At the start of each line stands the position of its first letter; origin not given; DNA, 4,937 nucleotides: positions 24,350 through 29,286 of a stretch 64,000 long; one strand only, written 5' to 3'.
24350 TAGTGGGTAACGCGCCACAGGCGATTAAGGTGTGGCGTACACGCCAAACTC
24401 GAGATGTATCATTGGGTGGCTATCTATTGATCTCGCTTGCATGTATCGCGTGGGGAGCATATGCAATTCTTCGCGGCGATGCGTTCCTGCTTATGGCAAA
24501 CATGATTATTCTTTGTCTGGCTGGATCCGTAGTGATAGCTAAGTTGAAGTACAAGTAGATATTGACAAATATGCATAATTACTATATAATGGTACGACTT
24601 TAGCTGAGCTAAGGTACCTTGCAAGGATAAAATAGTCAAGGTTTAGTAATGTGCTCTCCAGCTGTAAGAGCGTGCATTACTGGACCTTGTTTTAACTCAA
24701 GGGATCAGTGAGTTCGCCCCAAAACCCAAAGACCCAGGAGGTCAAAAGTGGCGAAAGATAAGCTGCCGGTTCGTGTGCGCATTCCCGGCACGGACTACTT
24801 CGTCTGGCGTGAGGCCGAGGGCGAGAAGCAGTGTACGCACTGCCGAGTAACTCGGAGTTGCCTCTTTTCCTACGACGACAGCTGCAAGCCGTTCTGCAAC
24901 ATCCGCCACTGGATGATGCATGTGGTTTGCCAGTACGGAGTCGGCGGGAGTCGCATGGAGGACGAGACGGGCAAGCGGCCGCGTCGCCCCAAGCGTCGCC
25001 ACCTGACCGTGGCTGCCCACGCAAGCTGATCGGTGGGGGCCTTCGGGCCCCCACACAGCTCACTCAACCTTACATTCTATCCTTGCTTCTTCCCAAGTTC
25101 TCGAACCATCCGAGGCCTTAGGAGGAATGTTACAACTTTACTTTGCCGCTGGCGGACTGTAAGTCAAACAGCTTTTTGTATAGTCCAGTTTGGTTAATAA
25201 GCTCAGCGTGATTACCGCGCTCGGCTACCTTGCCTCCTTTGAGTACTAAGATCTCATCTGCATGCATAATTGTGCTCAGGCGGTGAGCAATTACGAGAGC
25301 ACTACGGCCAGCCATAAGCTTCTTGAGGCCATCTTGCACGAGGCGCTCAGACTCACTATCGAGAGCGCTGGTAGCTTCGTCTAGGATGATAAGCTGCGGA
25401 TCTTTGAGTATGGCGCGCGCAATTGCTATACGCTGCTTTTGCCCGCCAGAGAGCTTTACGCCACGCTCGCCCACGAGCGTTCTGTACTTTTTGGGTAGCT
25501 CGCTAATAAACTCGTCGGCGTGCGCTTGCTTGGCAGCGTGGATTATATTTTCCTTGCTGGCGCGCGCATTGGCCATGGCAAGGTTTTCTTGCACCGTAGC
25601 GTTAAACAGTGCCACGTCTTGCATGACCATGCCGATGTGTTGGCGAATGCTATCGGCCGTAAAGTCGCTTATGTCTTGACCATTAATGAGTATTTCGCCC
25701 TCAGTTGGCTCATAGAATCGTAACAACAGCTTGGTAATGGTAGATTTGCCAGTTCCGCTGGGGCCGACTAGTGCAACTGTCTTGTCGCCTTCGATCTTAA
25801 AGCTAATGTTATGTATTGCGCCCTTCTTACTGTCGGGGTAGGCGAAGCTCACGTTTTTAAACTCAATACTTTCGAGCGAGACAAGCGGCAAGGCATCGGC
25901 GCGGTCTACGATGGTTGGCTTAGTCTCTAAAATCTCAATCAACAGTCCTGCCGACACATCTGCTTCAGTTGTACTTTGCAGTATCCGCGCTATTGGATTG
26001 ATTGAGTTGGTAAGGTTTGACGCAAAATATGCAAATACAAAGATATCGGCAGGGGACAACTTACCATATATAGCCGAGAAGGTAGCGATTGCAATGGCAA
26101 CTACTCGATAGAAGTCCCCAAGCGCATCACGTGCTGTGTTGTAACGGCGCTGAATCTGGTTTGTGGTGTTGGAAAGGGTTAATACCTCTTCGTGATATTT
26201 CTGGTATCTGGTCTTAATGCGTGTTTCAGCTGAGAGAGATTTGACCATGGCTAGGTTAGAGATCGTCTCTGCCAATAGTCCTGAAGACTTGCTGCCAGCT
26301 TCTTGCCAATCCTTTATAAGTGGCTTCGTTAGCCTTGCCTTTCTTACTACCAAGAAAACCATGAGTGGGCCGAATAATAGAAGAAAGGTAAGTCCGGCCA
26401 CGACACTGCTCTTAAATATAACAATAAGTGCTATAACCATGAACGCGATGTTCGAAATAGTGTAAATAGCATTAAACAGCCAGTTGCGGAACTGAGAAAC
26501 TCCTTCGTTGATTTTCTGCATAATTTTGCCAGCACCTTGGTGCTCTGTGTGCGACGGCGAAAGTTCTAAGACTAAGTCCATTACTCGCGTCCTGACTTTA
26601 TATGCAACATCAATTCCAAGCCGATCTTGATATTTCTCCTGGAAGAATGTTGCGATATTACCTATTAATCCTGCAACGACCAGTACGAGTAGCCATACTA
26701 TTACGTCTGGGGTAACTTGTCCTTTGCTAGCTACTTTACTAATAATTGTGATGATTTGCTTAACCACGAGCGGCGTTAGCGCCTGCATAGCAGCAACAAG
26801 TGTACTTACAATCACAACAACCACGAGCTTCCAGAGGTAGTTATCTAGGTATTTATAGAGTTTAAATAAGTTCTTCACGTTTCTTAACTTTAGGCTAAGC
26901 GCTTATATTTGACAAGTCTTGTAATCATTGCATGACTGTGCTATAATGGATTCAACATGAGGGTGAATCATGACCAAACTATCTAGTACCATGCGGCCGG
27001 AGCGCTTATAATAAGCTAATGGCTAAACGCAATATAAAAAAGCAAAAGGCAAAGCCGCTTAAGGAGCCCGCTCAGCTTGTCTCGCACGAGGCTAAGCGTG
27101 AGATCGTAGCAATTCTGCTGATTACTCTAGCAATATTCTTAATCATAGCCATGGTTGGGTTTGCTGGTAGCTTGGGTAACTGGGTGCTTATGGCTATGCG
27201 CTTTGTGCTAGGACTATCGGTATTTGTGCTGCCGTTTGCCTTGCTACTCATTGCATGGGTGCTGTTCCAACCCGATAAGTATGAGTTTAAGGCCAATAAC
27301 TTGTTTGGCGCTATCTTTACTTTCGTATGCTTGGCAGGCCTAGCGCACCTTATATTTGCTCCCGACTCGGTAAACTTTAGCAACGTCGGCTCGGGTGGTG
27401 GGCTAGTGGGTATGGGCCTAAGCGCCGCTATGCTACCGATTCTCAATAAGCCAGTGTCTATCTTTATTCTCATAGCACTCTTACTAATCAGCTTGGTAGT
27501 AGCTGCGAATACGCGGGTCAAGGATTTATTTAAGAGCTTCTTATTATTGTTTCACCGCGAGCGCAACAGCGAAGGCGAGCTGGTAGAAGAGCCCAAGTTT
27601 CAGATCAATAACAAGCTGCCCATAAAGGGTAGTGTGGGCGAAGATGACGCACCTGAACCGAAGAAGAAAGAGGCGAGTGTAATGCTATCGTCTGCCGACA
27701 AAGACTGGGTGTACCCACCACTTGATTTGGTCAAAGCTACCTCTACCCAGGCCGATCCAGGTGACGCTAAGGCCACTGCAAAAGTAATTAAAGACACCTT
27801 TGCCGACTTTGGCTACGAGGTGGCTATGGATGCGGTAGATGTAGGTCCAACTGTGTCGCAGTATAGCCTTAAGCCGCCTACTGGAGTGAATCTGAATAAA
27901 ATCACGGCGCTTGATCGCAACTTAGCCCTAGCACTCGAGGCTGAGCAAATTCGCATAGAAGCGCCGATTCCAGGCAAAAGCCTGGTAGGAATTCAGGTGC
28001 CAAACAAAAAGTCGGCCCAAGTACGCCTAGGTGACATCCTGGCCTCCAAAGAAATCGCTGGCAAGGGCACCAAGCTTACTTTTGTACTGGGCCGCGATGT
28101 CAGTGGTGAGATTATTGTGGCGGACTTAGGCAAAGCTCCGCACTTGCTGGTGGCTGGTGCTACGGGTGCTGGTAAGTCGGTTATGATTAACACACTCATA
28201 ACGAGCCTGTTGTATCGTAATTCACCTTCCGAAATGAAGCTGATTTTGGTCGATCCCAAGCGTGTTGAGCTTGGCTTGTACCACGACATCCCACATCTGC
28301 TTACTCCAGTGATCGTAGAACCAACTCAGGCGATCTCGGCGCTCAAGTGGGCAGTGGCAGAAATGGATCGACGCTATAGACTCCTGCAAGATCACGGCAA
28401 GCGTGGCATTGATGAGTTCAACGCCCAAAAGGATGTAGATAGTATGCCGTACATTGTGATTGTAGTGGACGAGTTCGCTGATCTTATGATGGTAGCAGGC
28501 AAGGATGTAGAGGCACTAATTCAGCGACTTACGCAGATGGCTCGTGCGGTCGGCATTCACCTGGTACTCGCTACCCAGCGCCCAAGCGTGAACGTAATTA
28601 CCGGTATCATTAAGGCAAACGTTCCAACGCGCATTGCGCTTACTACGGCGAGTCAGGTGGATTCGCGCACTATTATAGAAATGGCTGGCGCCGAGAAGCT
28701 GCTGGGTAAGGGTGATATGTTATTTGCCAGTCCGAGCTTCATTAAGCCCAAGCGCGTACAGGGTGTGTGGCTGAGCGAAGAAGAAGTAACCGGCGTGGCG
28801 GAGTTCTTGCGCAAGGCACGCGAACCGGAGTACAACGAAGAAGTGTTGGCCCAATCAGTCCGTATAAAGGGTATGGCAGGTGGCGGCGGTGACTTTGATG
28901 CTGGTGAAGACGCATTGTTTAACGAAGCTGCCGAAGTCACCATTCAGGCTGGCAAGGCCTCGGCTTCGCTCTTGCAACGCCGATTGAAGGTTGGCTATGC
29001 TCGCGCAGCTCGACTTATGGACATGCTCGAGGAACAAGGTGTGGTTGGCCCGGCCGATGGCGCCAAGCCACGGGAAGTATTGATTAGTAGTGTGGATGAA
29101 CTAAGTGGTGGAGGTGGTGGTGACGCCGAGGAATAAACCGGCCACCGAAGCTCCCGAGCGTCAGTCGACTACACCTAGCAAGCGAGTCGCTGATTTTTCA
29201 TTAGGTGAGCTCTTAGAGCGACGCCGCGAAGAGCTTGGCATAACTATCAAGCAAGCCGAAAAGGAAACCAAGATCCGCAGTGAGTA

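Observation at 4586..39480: Recurrent TATAAT-N6-ATG arrangement: a set of leaderless genes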

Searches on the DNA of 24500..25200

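Call 49: search_rna_families(source=window, start=24500, end=25200, threshold=evalue, max_evalue=1)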
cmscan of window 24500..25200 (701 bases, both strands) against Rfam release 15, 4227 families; matches with E-value up to 1: 2.
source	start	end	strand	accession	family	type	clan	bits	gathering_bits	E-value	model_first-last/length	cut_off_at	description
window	24631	24696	+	RF00248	mir-148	Gene; miRNA;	-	19.1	53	0.35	1-74/74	no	mir-148/mir-152 microRNA precursor family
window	25027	25175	-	RF02041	HOTTIP_2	Gene; lncRNA;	-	10.8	80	0.2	237-374/374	no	HOXA transcript at the distal tip, conserved region 2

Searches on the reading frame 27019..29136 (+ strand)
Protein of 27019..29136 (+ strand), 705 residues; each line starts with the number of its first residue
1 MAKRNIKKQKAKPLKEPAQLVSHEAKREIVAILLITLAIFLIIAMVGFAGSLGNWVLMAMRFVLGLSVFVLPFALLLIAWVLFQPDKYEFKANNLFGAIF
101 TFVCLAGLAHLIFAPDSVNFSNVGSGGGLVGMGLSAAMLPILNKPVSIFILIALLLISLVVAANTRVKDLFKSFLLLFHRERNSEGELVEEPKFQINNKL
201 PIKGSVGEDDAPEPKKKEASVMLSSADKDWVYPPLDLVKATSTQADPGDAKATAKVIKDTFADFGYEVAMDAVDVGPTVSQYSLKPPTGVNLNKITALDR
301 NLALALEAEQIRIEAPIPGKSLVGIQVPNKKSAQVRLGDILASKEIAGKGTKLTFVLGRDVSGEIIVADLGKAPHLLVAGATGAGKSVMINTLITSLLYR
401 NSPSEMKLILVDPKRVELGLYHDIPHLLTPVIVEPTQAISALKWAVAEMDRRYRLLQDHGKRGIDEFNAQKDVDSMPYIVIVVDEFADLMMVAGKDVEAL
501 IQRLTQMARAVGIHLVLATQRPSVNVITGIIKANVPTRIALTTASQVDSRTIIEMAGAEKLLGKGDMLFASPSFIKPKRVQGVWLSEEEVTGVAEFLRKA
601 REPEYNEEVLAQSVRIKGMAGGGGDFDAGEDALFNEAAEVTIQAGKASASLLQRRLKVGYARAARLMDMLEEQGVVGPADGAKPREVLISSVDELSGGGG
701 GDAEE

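Call 30: find_related_loci(query=window:27019-29136:+, collection=metagenome_contigs, flank=10000)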
Query window:27019-29136:+ (705 aa) in metagenome_contigs; peptide patterns used: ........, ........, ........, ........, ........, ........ (x = any residue, [..] = any of these).
600 stretches matched a pattern (row limit reached: there are more); 597 encode a relative of the query (tblastn E <= 1e-3); the best 80 are kept; 80 distinct loci.
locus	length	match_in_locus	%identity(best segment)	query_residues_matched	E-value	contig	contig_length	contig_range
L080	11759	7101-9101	46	59-705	0e+0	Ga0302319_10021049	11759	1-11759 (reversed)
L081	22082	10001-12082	47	30-705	0e+0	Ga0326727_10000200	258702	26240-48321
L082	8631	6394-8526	46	16-687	0e+0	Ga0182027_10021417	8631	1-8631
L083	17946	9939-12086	46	1-696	3e-177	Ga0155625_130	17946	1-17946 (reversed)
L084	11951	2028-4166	45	21-687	8e-176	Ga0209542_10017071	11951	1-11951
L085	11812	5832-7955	44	17-687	2e-170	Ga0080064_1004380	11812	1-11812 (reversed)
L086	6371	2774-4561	49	126-705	7e-170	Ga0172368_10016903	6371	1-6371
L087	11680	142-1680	52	187-705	1e-164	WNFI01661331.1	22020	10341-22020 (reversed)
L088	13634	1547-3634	41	25-691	8e-158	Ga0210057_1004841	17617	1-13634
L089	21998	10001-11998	39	48-689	5e-146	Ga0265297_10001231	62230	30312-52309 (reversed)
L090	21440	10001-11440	51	230-691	1e-145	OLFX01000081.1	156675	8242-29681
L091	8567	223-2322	40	28-695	8e-146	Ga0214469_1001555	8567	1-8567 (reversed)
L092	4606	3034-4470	51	230-690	3e-148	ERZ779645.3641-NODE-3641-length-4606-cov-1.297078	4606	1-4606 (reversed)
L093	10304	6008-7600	48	193-690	7e-145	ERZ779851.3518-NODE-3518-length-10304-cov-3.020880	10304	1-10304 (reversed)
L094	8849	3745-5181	51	230-690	1e-144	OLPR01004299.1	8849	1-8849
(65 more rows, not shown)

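Call 34: search_protein_families(library=pfam, proteins=[window:27019-29136:+], max_evalue=0.001)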
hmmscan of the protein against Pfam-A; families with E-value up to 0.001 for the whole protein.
window:27019-29136:+ (705 aa): 8 families
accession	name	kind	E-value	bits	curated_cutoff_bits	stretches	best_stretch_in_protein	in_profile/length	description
PF01580.24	FtsK_SpoIIIE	-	9e-60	202.3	24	1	337-524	2-221/221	FtsK/SpoIIIE family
PF09397.16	FtsK_gamma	-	3.3e-28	97.6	30.6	1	630-689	3-62/63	Ftsk gamma domain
PF17854.6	FtsK_alpha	-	1.1e-25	90.2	22.9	1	233-329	2-101/101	FtsK alpha domain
PF13491.11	FtsK_4TM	-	1.7e-14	54.3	23.1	1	49-172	47-168/171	4TM region of DNA translocase FtsK/SpoIIIE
PF20703.3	nSTAND1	-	7.4e-06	26.3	27.1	1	357-519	17-159/379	Novel STAND NTPase 1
PF12846.13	AAA_10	-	0.00033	20.3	27.5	1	372-416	20-60/362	AAA-like domain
PF13401.12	AAA_22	-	0.00046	21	27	0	373-521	5-124/130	AAA domain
PF25201.1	nSTAND6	-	0.00061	20.3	27.7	0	357-436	2-79/148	Novel STAND NTPase 6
